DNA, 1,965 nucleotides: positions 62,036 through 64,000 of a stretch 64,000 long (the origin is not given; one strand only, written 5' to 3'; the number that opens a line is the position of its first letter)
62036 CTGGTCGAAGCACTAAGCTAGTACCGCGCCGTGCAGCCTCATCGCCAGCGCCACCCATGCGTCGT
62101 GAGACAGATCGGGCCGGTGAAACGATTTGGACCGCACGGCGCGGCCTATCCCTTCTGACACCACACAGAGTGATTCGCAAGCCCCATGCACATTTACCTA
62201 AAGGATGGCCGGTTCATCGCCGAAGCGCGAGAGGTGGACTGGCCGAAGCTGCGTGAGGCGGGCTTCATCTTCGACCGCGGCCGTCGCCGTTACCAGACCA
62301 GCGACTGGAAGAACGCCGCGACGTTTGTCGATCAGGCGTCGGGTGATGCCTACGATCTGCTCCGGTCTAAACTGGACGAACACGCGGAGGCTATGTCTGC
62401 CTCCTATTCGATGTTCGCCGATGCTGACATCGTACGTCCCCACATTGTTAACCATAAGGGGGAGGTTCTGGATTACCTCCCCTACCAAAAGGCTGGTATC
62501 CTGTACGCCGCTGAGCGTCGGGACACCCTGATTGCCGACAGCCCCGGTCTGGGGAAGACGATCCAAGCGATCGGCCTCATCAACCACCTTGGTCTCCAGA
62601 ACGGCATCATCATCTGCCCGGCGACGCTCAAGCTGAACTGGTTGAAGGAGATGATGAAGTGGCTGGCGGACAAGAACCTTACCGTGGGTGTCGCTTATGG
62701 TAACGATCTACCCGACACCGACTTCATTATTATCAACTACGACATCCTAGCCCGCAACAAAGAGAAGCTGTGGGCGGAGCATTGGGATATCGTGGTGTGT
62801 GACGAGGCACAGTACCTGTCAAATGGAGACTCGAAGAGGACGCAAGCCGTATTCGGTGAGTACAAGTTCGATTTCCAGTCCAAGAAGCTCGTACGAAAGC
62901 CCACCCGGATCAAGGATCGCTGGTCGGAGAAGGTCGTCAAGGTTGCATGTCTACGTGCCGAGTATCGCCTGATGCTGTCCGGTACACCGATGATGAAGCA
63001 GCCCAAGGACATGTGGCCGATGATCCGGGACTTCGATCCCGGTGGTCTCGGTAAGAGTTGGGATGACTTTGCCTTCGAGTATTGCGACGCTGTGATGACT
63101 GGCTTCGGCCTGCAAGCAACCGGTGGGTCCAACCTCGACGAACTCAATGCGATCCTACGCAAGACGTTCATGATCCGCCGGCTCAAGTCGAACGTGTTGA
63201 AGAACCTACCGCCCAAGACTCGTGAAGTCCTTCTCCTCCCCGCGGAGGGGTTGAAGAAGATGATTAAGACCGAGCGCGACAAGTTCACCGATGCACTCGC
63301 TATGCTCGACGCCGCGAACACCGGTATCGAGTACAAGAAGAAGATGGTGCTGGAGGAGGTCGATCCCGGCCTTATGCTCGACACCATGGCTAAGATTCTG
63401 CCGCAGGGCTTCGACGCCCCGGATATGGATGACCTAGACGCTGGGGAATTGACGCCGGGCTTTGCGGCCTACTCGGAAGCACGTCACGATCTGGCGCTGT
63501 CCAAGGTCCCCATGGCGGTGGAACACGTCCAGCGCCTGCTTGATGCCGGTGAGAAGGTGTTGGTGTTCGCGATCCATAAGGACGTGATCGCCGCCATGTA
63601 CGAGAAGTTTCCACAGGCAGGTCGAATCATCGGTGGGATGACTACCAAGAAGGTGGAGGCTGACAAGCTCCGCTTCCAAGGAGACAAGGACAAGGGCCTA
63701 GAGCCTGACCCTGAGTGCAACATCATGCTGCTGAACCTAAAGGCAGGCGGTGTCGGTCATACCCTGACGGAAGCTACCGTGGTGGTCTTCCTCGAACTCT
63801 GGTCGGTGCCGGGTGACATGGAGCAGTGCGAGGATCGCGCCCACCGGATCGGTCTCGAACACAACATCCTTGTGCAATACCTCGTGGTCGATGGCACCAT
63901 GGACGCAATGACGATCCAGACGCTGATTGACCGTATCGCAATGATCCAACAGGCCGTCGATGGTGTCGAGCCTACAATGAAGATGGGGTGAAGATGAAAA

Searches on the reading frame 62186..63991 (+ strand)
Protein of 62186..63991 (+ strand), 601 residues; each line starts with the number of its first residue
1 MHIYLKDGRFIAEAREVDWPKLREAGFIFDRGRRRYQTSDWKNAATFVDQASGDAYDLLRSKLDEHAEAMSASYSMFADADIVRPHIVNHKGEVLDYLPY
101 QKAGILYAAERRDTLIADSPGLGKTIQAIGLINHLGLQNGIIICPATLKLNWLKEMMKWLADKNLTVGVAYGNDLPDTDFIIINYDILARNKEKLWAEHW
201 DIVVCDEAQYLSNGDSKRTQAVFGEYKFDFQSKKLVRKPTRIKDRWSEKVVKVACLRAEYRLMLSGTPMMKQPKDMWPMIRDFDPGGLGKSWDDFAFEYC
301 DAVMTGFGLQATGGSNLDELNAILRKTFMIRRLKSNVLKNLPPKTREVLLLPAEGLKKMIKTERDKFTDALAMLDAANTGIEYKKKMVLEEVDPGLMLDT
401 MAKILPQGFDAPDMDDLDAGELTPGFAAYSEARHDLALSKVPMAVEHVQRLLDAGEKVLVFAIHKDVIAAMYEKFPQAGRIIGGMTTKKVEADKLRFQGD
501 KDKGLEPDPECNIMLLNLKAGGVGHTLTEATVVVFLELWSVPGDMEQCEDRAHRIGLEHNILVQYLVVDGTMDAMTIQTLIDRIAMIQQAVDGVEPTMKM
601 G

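Call 60: search_protein_families(library=pfam, proteins=[window:62186-63991:+], max_evalue=0.001)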
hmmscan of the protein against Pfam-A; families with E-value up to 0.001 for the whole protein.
window:62186-63991:+ (601 aa): 4 families
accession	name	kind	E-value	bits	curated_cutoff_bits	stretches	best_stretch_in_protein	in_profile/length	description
PF00176.29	SNF2-rel_dom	-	4.6e-32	111.7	24.9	2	100-222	1-148/290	SNF2-related domain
PF00271.37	Helicase_C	-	1.4e-09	38.6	23.5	1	446-556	4-110/110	Helicase conserved C-terminal domain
PF04851.21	ResIII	-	5.7e-06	26.8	22.5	1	109-214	21-140/164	Type III restriction enzyme, res subunit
PF00270.35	DEAD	-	0.00041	20.6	26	0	99-216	2-135/167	DEAD/DEAH box helicase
